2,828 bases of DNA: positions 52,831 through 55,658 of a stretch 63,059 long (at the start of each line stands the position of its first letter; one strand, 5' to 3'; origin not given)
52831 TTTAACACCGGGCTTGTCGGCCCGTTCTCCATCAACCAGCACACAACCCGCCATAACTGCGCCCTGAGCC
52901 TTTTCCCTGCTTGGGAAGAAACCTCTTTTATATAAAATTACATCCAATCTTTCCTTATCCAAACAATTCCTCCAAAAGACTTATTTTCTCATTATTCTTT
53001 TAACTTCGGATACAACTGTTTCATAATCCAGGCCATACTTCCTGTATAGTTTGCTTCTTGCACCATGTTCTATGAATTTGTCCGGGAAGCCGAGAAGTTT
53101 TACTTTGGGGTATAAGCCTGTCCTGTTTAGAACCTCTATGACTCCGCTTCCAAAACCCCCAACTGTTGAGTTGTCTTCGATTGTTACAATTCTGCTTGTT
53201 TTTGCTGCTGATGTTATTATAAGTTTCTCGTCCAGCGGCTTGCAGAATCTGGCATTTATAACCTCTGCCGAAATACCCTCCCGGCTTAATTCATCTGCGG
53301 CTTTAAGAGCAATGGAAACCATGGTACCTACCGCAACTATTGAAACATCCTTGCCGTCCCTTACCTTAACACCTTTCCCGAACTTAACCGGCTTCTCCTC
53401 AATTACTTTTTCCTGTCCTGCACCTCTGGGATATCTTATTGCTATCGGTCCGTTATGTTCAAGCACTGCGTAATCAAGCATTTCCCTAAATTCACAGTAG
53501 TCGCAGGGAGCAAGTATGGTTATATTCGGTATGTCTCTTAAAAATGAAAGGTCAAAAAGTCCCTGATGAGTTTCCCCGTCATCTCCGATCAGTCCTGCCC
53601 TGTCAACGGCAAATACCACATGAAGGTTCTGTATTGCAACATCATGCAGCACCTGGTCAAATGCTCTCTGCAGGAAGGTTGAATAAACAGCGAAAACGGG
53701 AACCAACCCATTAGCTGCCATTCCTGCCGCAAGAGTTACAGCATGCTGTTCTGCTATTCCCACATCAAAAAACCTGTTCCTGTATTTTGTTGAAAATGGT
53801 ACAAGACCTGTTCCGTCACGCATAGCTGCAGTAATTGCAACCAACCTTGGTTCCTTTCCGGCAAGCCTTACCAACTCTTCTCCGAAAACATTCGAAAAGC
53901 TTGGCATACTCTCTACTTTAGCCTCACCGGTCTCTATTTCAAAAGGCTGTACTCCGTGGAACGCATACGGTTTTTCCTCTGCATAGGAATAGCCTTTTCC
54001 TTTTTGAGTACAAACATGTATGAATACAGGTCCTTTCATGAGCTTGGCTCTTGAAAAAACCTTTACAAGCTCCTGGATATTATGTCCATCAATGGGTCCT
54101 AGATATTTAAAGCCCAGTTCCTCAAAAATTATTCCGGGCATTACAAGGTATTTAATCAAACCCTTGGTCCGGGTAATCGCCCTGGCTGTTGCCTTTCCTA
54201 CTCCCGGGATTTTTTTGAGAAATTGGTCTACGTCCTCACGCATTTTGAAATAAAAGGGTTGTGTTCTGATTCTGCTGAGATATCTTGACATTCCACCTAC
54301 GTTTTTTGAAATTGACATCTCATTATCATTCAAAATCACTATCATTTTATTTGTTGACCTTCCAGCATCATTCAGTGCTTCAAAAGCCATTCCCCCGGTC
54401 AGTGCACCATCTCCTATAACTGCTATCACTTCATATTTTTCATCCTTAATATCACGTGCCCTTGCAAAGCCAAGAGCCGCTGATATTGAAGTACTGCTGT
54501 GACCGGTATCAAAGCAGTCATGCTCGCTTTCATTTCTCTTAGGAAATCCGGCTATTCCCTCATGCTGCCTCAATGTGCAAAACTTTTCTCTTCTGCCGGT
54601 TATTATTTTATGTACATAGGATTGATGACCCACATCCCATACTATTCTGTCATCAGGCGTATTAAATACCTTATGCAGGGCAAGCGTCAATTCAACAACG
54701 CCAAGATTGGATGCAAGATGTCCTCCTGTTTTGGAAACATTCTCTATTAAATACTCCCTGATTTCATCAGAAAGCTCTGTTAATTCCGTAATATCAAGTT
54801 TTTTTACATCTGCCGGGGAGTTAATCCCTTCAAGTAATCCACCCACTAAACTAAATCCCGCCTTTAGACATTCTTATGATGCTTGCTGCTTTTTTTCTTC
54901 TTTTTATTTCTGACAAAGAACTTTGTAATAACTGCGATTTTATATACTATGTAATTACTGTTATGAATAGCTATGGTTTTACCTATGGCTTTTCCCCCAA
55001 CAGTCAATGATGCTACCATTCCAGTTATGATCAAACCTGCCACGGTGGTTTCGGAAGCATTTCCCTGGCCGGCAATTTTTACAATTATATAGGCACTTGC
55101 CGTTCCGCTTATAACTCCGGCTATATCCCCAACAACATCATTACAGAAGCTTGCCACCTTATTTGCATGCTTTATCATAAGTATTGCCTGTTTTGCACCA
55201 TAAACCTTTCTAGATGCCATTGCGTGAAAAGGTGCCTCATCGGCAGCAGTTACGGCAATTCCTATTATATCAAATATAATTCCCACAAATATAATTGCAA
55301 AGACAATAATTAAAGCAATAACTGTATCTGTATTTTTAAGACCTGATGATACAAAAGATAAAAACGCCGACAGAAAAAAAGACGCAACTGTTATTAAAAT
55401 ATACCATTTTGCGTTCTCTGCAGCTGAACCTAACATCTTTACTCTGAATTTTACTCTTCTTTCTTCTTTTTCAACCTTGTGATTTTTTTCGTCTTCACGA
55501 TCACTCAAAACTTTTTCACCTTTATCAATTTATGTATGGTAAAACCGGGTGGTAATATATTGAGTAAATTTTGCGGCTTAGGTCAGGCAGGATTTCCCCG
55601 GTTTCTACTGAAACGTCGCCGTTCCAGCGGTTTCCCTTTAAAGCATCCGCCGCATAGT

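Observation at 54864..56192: Unannotated 606-nt structured RNA between ispA and dxs: probable OLE RNA with its OapA partner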

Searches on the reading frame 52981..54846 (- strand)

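Call 4: search_protein_families(library=pfam, proteins=[window:52981-54846:-], max_evalue=0.01)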
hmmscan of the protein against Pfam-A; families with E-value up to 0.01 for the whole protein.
window:52981-54846:- (621 aa): 10 families
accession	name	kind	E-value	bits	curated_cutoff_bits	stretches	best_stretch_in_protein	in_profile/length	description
PF13292.11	DXP_synthase_N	-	8.2e-128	425.9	21.2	1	5-280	1-274/274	1-deoxy-D-xylulose-5-phosphate synthase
PF02779.29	Transket_pyr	-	4.5e-44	150.6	27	1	315-476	3-171/174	Transketolase, pyrimidine binding domain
PF02780.25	Transketolase_C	-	1.3e-37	128.9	25.9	1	490-610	1-123/124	Transketolase, C-terminal domain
PF02775.26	TPP_enzyme_C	-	1.6e-05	25.2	21.9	1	118-177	31-84/151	Thiamine pyrophosphate enzyme, C-terminal TPP binding domain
PF17147.9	PFOR_II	-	2.9e-05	24.8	27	1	500-573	2-75/102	Pyruvate:ferredoxin oxidoreductase core domain II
PF00456.26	Transketolase_N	-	5.7e-05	22.7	22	1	28-185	8-193/334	Transketolase, thiamine diphosphate binding domain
PF22613.1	Transketolase_C_1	-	5.8e-05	23.7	27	1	497-539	10-52/113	Transketolase-like TK C-terminal domain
PF14520.12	HHH_5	-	0.00014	22.7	27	0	205-224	33-51/57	Helix-hairpin-helix domain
PF00676.26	E1_dh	-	0.0002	20.9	22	1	117-181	103-167/300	Dehydrogenase E1 component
PF00633.29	HHH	-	0.0029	17.8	24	1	210-225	13-28/30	Helix-hairpin-helix motif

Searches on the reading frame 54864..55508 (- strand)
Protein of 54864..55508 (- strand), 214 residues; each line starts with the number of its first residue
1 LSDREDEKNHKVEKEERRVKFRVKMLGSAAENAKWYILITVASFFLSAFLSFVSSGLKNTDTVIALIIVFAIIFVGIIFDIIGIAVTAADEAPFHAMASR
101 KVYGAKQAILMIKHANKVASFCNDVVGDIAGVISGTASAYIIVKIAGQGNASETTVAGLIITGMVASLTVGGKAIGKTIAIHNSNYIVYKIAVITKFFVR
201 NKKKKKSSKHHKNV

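Call 4: search_protein_families(library=pfam, proteins=[window:54864-55508:-], max_evalue=0.01)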
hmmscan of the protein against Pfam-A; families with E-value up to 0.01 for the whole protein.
window:54864-55508:- (214 aa): 1 family
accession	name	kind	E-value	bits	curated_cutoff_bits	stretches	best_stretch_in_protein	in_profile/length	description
PF01595.25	CNNM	-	0.00034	20.8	28.4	1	67-199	1-128/181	Cyclin M transmembrane N-terminal domain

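Call 5: search_protein_families(library=ncbifam, proteins=[window:54864-55508:-], max_evalue=1)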
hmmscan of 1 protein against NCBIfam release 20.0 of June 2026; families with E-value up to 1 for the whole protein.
window:54864-55508:- (214 aa): 0 families

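Call 8: find_homologous_proteins(query=window:54864-55508:-, max_evalue=0.001)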
Query window:54864-55508:- (214 aa): 4721 proteins with E <= 0.001 among 5246 candidates; the best 120 are listed.
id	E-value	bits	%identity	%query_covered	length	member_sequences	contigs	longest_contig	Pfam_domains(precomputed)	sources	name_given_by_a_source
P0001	2.0e-127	440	100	100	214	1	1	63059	-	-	-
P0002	1.3e-81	291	69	98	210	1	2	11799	-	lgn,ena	-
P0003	1.8e-81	290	70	95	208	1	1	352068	-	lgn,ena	-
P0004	3.2e-81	290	71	86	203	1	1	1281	PF01595.26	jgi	jgi:magnesium-transporting ATPase (P-type)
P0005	2.9e-80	286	71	89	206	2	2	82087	-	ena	-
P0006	4.4e-80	286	72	91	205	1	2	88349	PF01595.26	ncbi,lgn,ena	-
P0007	7.4e-79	282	66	96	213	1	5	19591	PF01595.26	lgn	-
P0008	8.2e-77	275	68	93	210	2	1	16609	-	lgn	-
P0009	8.1e-74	265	65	93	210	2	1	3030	-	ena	-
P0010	1.2e-73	265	64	89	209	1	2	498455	-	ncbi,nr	ncbi:MAG: Mg2+ and Co2+ transporter CorB [Clostridiales bacterium]|nr:Mg2+ and Co2+ transporter CorB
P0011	1.2e-73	265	64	89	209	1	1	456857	-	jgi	jgi:hypothetical protein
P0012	7.6e-73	262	65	90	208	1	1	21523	-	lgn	-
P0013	4.6e-72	260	63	93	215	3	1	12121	-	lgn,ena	-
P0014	2.5e-71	257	63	93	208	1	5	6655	-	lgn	-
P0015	2.7e-71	257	65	88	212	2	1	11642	-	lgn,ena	-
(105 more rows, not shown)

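Call 16: find_related_loci(query=window:54864-55508:-, collection=genome_contigs, flank=3000)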
Query window:54864-55508:- (214 aa) in genome_contigs; peptide patterns used: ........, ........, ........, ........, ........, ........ (x = any residue, [..] = any of these).
215 stretches matched a pattern; 65 encode a relative of the query (tblastn E <= 1e-3); 65 distinct loci.
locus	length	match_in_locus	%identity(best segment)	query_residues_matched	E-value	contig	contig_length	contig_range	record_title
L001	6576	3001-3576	60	7-197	5e-73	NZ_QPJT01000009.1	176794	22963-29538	Anaerobacterium chartisolvens strain DSM 27016 Ga0244570_109, whole genome shotgun sequence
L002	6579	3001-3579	61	7-198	3e-72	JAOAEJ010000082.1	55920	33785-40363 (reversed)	MAG: Clostridia bacterium isolate SKW257 k141_523842, whole genome shotgun sequence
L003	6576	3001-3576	59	5-197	2e-71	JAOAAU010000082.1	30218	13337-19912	MAG: Clostridia bacterium isolate SKW158 k141_360036, whole genome shotgun sequence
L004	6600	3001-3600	56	7-205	2e-67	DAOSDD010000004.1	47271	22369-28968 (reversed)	MAG TPA_asm: Clostridiales bacterium isolate AMR_MDS_1840 NODE_440_length_47271_cov_4.981616, whole genome shotgun seque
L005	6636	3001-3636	58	7-209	1e-66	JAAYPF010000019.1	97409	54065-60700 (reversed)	MAG: Clostridiaceae bacterium isolate AS22ysBPME_170 8206_AS22, whole genome shotgun sequence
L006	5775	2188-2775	54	16-211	1e-65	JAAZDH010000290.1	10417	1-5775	MAG: Clostridiaceae bacterium isolate AS09scLD_118 324030_AS09, whole genome shotgun sequence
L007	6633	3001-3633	54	1-198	3e-62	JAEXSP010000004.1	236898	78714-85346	MAG: Bacillota bacterium isolate OH_HBrB_311 k127_1217948, whole genome shotgun sequence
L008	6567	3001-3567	62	6-197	2e-62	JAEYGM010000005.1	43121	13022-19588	MAG: Bacillota bacterium isolate OH_HFB_289 k127_1305106, whole genome shotgun sequence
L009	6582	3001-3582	61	7-199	7e-59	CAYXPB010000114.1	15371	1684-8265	MAG TPA_asm: uncultured Acetivibrio sp. isolate binchicken_co39_530 genome assembly, contig: NODE_9343_length_15371_cov_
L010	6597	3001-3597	64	15-204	1e-73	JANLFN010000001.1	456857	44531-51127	MAG: Eubacteriales bacterium isolate A05DMB11 NODE_9_length_456857_cov_18.241444, whole genome shotgun sequence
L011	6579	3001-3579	60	7-199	6e-58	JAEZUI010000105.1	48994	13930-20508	MAG: Bacillota bacterium isolate OH_PDB_83 k127_1300364, whole genome shotgun sequence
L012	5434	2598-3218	53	7-212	8e-56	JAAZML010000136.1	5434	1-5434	MAG: Clostridium sp. isolate AS23ysBPME_38 2356_AS23, whole genome shotgun sequence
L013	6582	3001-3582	61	7-199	2e-50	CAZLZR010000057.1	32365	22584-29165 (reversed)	MAG TPA_asm: uncultured Acetivibrio sp. isolate binchicken_co152_19 genome assembly, contig: NODE_1606_length_32365_cov_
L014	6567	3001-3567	45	2-206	3e-49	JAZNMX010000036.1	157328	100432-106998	MAG: Faecousia sp. isolate T1900044659_TS20190125.MAGScoT_cleanbin_000048 SGB_1503_k141_1199245, whole genome shotgun se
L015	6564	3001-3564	43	4-201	3e-47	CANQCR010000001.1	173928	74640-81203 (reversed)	MAG: uncultured Bacilli bacterium isolate Lapin-004__bin25 genome assembly, contig: Lapin-004__NODE_30_length_173928_cov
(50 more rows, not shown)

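Call 38: predict_structure(alignment_id=A2)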
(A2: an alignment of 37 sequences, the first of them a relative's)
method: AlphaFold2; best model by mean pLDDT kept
length: 214 residues; sequences in the alignment: 37
mean_pLDDT: 66.0   pTM: 0.50
mean pLDDT of the five models: 66.0, 60.0, 55.4, 54.8, 49.2
residues with pLDDT >= 90: 0; 70-90: 108; 50-70: 68; < 50: 38
segments of 3 or more residues with pLDDT < 50: 1-27, 204-214
pLDDT, mean of each block of 10 residues (from residue 1): 45 43 49 66 67 61 75 80 74 61 64 71 75 76 73 75 77 74 68 70 50 45
secondary structure, 60 per line:
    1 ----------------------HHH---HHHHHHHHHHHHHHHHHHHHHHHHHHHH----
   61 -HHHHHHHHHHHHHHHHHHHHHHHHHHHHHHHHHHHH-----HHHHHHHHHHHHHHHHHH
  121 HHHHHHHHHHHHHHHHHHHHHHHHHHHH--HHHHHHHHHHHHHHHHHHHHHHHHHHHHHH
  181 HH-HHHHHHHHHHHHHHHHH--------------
elements in order: H29-56 H62-97 H103-148 H151-182 H184-200

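Call 40: search_solved_structures(query=A2, max_evalue=1, show_alignments=1)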
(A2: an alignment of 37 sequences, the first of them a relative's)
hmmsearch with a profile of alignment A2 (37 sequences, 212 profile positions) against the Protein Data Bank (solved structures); distinct sequences matched with E-value up to 1: 3.
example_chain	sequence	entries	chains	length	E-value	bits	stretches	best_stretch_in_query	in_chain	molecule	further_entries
7sq3_A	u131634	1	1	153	8.9e-07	31.6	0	4-42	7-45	Designed trefoil knot protein, variant 1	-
7sq4_A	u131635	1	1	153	0.00064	22.3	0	4-42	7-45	Designed trefoil knot protein, variant 2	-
7sq5_A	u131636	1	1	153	0.019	17.4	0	4-42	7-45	Designed trefoil knot protein, variant 3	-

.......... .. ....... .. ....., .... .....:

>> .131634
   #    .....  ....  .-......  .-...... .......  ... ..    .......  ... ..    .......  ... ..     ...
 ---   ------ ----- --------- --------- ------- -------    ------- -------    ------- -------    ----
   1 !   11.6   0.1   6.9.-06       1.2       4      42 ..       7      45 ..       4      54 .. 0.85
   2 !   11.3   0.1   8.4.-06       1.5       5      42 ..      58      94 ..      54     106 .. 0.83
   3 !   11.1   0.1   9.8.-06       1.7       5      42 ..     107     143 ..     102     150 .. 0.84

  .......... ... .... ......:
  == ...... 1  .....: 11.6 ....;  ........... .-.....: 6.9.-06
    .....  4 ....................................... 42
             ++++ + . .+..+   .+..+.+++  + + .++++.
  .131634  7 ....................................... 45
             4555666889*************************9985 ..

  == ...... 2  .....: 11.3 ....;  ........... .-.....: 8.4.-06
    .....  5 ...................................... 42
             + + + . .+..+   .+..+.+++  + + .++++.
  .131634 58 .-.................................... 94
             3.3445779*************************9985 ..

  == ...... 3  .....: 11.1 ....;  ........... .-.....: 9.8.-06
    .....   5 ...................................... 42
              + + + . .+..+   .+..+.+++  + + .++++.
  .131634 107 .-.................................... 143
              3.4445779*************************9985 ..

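Call 41: fold_search(model_id=the predicted structure, library=pdb)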
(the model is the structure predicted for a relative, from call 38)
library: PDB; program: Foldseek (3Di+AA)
matches with E <= 10: 92; with E <= 0.001: 0
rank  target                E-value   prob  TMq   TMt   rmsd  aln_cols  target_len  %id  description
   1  7m1t_B                3.4e-01  0.84  0.32  0.24   9.3       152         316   17  Crystal structure of an archaeal CNNM, MtCorB, with C-terminal deletion in complex with Mg2+-ATP (released 2021-06-16)
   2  7m1t_A                5.6e-01  0.69  0.31  0.23   8.3       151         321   16  Crystal structure of an archaeal CNNM, MtCorB, with C-terminal deletion in complex with Mg2+-ATP (released 2021-06-16)
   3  7m1u_B                6.1e-01  0.72  0.33  0.26   8.8       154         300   14  Crystal structure of an archaeal CNNM, MtCorB, R235L mutant with C-terminal deletion (released 2021-06-16)
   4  7m1u_A                7.8e-01  0.66  0.33  0.25   8.8       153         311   16  Crystal structure of an archaeal CNNM, MtCorB, R235L mutant with C-terminal deletion (released 2021-06-16)
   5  8e2i_E                1.6e+00  0.54  0.36  0.42  17.2       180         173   11  Cryo-EM structure of BIRC6/Smac (released 2023-02-15)
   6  9och_A                2.2e+00  0.38  0.37  0.17  13.2       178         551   19  Transporter associated with antigen processing (TAP) bound to the viral protein hUS6 in the outward-facing open state (released 2025-09-10)
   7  7o0y_D                2.7e+00  0.09  0.21  0.18  16.3       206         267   12  ABC transporter NosDFY, nucleotide-free in GDN (released 2022-04-13)
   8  1g73_A                2.8e+00  0.21  0.32  0.40  15.7       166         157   10  CRYSTAL STRUCTURE OF SMAC BOUND TO XIAP-BIR3 DOMAIN (released 2001-01-10)
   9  7cfg                  3.1e+00  0.33  0.33  0.43   9.1       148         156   14  Structure of the transmembrane domain of the bacterial CNNM/CorC family Mg2+ transporter in complex with Mg2+ (released 2021-02-24)
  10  5ayo                  3.1e+00  0.13  0.24  0.15  18.7       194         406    9  Crystal structure of a bacterial homologue of iron transporter ferroportin in inward-facing state (released 2015-11-04)
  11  9oci_A                3.2e+00  0.23  0.35  0.16  13.3       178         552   18  Transporter associated with antigen processing (TAP) bound to the viral protein rhUS6 in the outward-facing open state (released 2025-09-10)
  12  9bd7_A                3.2e+00  0.15  0.31  0.15  14.2       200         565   14  PaMsbA in an open, outward conformation (released 2025-09-03)
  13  1few                  3.4e+00  0.38  0.40  0.47  14.4       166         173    9  CRYSTAL STRUCTURE OF SMAC/DIABLO (released 2000-09-13)
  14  9a72_A                3.6e+00  0.30  0.37  0.28  34.0       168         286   11  Integrative model of YFMS-CHEW by crosslinking MS and deep learning (released 2024-09-18)
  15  3zx6_B                3.6e+00  0.15  0.30  0.22  40.2       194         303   11  Structure of Hamp(AF1503)-Tsr fusion - Hamp (A291V) mutant (released 2012-02-29)
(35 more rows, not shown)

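Call 45: find_encoding_contigs(protein=P0001, flank=2000, max_places=3)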
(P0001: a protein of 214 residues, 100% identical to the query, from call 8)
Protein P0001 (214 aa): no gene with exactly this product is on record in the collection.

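Call 46: find_encoding_contigs(protein=P0006, flank=4000, max_places=2)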
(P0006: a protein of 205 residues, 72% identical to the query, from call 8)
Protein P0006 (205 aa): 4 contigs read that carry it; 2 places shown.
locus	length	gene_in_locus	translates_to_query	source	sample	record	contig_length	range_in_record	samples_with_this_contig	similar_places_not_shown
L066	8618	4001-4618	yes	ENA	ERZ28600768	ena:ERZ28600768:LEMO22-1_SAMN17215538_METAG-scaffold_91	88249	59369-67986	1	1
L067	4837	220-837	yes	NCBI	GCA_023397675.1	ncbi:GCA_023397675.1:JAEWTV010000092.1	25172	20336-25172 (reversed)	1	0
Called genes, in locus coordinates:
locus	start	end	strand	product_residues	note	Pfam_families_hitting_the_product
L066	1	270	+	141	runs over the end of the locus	PF01029:NusB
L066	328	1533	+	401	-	PF13742:tRNA_anti_2, PF01336:tRNA_anti-codon, PF02601:Exonuc_VII_L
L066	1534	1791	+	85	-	PF02609:Exonuc_VII_S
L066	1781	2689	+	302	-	PF00348:polyprenyl_synt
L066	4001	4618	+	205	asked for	PF01595:CNNM (weak)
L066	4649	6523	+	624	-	PF13292:DXP_synthase_N, PF00456:Transketolase_N (weak), PF02775:TPP_enzyme_C (faint), PF02779:Transket_pyr, PF17147:PFOR_II (faint), PF02780:Transketolase_C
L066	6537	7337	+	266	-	PF01479:S4, PF01728:FtsJ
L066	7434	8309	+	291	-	PF01513:NAD_kinase, PF20143:NAD_kinase_C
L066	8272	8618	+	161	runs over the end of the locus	PF01316:Arg_repressor, PF16902:FokI_D3 (weak), PF02863:Arg_repressor_C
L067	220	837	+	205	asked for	PF01595:CNNM (weak)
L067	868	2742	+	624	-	PF13292:DXP_synthase_N, PF00456:Transketolase_N (weak), PF02775:TPP_enzyme_C (faint), PF02779:Transket_pyr, PF17147:PFOR_II (faint), PF02780:Transketolase_C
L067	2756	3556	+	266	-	PF01479:S4, PF01728:FtsJ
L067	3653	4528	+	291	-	PF01513:NAD_kinase, PF20143:NAD_kinase_C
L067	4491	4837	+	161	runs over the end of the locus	PF01316:Arg_repressor, PF16902:FokI_D3 (weak), PF02863:Arg_repressor_C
